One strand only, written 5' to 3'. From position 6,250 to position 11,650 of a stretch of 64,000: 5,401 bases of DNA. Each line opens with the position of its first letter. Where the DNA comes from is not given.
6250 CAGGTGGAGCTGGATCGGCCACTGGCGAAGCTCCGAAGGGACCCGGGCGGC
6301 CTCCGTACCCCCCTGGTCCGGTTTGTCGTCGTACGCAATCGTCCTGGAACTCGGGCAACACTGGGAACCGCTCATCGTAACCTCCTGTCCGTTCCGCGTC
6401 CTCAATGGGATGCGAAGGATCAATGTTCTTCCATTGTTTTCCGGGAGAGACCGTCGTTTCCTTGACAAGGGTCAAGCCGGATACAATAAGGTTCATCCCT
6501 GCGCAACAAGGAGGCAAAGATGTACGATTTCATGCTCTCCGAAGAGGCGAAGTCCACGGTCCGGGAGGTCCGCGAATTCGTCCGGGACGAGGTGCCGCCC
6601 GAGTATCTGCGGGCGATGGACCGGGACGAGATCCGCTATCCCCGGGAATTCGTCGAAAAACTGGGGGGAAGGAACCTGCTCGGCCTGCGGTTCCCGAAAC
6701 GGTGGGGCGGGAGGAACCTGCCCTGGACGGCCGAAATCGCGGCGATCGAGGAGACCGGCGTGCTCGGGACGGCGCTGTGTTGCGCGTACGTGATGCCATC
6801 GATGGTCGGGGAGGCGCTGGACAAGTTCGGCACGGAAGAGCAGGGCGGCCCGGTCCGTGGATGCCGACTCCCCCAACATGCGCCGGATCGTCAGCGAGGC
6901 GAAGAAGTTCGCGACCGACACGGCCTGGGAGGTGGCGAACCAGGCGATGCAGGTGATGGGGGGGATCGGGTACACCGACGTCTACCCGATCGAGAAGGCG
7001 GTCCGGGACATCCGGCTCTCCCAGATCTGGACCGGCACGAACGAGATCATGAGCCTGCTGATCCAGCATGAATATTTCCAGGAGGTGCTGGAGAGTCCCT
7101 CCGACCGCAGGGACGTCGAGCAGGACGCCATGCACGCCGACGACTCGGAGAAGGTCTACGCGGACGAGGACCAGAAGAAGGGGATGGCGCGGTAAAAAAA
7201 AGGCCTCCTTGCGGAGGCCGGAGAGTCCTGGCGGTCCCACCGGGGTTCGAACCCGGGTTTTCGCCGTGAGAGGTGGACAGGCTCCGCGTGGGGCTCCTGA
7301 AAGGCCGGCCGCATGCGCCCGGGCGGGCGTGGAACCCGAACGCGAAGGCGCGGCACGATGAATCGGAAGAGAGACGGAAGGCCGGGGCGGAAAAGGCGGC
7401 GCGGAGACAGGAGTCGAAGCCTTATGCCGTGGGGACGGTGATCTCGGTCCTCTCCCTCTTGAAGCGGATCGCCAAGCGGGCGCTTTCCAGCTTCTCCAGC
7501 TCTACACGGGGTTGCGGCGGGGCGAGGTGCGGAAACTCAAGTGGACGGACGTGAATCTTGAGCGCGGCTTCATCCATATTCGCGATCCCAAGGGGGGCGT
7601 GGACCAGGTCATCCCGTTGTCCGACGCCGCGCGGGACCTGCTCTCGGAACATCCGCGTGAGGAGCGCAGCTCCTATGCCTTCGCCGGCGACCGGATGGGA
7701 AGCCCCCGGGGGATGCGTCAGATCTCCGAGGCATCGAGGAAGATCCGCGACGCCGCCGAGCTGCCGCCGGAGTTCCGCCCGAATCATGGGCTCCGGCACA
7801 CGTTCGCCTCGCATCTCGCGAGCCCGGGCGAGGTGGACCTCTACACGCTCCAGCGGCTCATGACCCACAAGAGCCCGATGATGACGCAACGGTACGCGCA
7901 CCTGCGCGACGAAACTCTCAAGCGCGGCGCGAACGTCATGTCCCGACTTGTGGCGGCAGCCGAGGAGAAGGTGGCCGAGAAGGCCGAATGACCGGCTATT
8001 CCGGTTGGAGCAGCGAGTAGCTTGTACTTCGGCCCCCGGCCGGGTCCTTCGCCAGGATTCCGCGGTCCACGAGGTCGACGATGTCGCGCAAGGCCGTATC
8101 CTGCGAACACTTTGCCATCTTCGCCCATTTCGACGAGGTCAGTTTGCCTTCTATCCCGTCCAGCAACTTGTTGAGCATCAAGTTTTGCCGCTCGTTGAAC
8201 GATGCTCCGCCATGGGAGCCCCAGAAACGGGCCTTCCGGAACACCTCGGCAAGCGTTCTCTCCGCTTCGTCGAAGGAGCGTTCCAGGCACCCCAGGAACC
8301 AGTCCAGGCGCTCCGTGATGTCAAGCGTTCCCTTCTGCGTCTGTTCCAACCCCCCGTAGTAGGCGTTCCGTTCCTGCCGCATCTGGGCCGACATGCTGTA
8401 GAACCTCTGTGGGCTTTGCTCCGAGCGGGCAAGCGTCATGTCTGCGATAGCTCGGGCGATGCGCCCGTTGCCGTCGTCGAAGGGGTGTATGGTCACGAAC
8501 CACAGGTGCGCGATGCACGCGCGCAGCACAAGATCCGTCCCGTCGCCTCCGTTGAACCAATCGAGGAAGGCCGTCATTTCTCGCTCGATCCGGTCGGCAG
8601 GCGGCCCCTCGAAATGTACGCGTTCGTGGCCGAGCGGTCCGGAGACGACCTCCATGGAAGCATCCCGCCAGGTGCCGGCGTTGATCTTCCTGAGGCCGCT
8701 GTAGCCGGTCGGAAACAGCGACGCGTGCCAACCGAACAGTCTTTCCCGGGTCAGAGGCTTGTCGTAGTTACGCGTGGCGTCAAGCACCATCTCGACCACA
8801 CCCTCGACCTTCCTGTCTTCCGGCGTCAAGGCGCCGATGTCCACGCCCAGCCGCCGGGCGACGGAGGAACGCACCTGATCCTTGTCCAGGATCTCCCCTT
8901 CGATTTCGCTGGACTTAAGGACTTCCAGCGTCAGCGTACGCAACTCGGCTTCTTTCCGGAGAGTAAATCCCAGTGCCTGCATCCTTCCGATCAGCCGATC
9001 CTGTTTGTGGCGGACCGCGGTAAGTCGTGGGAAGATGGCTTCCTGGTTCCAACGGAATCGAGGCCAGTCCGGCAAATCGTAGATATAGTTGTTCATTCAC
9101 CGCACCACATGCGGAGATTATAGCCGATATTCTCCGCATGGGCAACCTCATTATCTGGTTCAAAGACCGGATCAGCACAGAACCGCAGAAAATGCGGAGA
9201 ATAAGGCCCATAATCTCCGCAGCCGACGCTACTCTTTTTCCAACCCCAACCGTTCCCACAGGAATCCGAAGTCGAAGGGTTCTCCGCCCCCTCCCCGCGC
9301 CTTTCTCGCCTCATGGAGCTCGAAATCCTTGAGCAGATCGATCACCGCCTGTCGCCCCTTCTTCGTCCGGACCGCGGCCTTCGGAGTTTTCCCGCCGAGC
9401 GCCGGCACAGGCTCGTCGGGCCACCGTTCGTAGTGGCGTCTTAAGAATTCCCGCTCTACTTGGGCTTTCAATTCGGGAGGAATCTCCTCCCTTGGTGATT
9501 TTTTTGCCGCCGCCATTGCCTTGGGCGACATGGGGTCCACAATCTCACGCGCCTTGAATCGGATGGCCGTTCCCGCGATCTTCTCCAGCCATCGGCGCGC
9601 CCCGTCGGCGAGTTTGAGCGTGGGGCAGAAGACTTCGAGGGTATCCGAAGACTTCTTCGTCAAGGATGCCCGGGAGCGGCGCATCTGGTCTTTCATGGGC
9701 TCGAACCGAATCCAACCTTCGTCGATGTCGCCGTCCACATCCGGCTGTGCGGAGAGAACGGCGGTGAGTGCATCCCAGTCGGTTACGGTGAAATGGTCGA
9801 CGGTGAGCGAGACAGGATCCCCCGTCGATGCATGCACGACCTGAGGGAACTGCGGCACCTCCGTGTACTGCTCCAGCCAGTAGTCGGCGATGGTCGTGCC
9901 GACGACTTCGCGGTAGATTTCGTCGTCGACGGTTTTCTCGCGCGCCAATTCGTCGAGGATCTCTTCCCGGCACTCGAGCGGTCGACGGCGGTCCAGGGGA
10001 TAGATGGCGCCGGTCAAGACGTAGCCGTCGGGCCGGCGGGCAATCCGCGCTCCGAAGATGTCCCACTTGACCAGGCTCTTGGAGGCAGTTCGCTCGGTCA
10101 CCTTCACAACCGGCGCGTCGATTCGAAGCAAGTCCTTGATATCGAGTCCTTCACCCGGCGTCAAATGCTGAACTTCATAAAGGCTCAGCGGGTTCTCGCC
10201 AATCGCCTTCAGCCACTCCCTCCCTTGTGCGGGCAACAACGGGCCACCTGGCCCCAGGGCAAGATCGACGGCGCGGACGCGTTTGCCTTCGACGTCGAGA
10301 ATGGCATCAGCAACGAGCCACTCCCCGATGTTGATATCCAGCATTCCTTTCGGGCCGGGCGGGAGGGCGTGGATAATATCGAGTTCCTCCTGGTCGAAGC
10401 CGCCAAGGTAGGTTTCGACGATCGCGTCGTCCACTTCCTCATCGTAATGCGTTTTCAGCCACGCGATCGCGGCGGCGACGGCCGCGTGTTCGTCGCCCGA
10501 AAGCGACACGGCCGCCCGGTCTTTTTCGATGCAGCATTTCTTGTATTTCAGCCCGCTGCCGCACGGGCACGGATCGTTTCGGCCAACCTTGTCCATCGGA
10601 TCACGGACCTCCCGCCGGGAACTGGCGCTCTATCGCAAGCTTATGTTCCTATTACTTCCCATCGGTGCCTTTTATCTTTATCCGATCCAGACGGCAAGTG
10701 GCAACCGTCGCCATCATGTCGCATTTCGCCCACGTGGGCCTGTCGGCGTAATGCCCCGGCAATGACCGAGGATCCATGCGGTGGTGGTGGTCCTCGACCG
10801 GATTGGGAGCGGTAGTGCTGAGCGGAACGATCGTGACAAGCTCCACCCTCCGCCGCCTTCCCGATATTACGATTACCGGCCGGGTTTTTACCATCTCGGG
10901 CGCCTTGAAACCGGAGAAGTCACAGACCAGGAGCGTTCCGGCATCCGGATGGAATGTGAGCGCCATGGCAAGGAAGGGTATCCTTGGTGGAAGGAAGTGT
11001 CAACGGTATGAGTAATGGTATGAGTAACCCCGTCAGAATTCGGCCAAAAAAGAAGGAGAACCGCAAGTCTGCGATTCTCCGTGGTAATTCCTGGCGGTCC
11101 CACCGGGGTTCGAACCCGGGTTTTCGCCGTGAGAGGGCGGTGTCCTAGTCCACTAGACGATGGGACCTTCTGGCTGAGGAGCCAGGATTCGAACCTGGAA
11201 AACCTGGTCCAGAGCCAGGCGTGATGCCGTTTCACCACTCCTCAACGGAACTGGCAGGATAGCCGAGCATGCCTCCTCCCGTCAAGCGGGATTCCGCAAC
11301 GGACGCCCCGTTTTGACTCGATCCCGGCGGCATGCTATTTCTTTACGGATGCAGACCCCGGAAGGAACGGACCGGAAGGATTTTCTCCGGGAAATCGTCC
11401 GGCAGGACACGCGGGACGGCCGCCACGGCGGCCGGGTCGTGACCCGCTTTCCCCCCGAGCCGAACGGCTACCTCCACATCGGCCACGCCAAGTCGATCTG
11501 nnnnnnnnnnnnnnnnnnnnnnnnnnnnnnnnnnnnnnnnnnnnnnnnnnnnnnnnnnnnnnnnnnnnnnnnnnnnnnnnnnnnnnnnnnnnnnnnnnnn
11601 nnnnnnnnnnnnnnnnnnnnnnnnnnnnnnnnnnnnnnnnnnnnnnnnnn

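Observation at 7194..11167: Decayed integrative islet inserted into tRNA-Glu(CUC), reconstructed precisely from a 48-bp direct repeat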

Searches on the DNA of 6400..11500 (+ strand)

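Call 75: search_rna_families(source=window, start=6400, end=11500, threshold=evalue, max_evalue=1)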
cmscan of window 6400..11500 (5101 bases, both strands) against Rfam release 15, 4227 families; matches with E-value up to 1: 6.
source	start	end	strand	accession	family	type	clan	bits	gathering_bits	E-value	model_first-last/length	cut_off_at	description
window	11174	11244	-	RF00005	tRNA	Gene; tRNA;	CL00001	60.9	29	7.9e-12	1-71/71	no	tRNA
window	11095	11167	-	RF00005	tRNA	Gene; tRNA;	CL00001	56.7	29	1.2e-10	1-71/71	no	tRNA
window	7196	7229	-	RF01388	isrD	Gene; sRNA;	-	24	37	0.16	1-51/51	no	isrD Hfq binding RNA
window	11094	11167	+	RF04354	Plastid-ycf2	Cis-reg;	-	22.8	65.7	0.26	1-75/75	no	Plastid-ycf2 5UTR RNA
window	11096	11167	-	RF01684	mascRNA-menRNA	Gene;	-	22.4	42.5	0.39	1-56/56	no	MALAT1-associated small cytoplasmic RNA/MEN beta RNA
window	11176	11243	-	RF01684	mascRNA-menRNA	Gene;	-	21.1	42.5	0.87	1-56/56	no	MALAT1-associated small cytoplasmic RNA/MEN beta RNA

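Call 78: search_dna_similar(query=window:7226-11136:+, collection=plasmids, mode=distant, max_rows=8)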
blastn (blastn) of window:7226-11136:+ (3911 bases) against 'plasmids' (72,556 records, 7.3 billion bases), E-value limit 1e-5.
Records with a match: 139; places in all: 140; records where one place covers at least 80% of the query: 0.
Best place of each record, by identity: 80-90% 32; 60-80% 107.
By first word of the organism name: Ralstonia 29; Azospirillum 11; Bradyrhizobium 8; Xanthomonas 8; Hymenobacter 7; Sinorhizobium 7; Burkholderia 7; Rhizobium 5; Novosphingobium 4; Labrenzia 4; and 27 more.
By predicted mobility (MOB-suite, as given by PLSDB): non-mobilizable 82; conjugative 30; mobilizable 27.
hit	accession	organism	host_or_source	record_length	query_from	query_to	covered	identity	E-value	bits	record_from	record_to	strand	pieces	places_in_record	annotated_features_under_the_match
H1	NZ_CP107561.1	Methylocystis sp. MJC1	whole organism,Alpine Peat Bogs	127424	786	1920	29%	69.0%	8e-110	407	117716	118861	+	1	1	Fic family protein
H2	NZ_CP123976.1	Thioclava nitratireducens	Chrysomallon squamiferum,gills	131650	786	1913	29%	67.9%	6e-105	391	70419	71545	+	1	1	Fic family protein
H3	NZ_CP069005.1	Sulfitobacter mediterraneus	Skeletonema costatum,The surface ...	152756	786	1913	29%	66.3%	1e-75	294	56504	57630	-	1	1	Fic family protein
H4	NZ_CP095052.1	Hymenobacter sp. 5317J-9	single cell,air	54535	787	1915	29%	66.3%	7e-79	304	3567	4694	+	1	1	Fic family protein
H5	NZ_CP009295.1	Novosphingobium pentaromativorans US6-1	mud sediment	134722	787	1913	29%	65.5%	3e-64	256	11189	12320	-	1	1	Fic family protein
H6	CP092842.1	Bradyrhizobium sp. 62B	Arachis hypogaea L.,cell ...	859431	847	1930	28%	67.4%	2e-87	333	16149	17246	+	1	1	Fic family protein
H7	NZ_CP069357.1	Microvirga sp. VF16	Vachellia farnesiana,Cell culture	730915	787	1778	25%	70.4%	6e-124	453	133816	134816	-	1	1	Fic family protein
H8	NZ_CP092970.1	Methylocystis parvus OBBP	Bacterial Monoculture,Mud, soil or ...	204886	785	1778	25%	69.9%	5e-119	438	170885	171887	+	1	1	Fic family protein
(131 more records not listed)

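Call 79: search_dna_similar(query=window:7226-11136:+, collection=phages, mode=distant, max_rows=8)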
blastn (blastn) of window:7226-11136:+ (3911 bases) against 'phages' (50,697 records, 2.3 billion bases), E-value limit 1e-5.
Records with a match: 1; places in all: 1; records where one place covers at least 80% of the query: 0.
Best place of each record, by identity: 80-90% 1.
By first word of the organism name: Bacteriophage 1.
By host as written in the record: - 1.
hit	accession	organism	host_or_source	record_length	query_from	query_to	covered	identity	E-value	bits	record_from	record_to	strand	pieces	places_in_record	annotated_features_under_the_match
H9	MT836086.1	Bacteriophage sp.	human fecal samples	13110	3306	3364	2%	83.1%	1e-6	63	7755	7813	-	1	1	record has no annotation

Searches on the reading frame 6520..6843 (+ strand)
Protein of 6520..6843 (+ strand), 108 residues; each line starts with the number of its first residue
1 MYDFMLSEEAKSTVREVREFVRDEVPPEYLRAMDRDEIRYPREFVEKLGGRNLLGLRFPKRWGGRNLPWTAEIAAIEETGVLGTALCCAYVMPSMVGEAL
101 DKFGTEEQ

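Call 85: search_solved_structures(query=window:6520-6843:+, max_evalue=0.00001)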
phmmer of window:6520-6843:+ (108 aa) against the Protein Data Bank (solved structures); distinct sequences matched with E-value up to 0.00001: 3.
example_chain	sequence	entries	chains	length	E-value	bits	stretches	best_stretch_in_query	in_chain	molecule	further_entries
3nf4_A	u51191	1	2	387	1e-07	35.4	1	6-108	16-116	acyl-CoA dehydrogenase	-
4u83_A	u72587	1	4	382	2.4e-07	34.2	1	5-108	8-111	Acyl-CoA dehydrogenase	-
9w60_A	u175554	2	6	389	2.9e-07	33.9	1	3-107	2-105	Butyryl CoA dehydrogenase apo protein | Butyryl CoA Dehydrogenase with FAD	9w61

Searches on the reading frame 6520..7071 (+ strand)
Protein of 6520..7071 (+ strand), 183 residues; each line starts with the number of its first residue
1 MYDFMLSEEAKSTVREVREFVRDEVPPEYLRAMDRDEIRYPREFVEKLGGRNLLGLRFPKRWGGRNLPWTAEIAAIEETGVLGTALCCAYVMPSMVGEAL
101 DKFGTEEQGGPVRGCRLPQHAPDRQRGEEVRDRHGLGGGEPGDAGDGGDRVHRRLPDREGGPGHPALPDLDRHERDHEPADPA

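Call 11: search_protein_families(library=pfam, proteins=[window:6520-7071:+], max_evalue=0.01)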
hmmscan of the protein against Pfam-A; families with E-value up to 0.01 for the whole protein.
window:6520-7071:+ (183 aa): 1 family
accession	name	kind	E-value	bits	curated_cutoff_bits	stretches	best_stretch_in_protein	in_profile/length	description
PF02771.21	Acyl-CoA_dh_N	-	1.3e-18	67.8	22.9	1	7-108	1-101/113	Acyl-CoA dehydrogenase, N-terminal domain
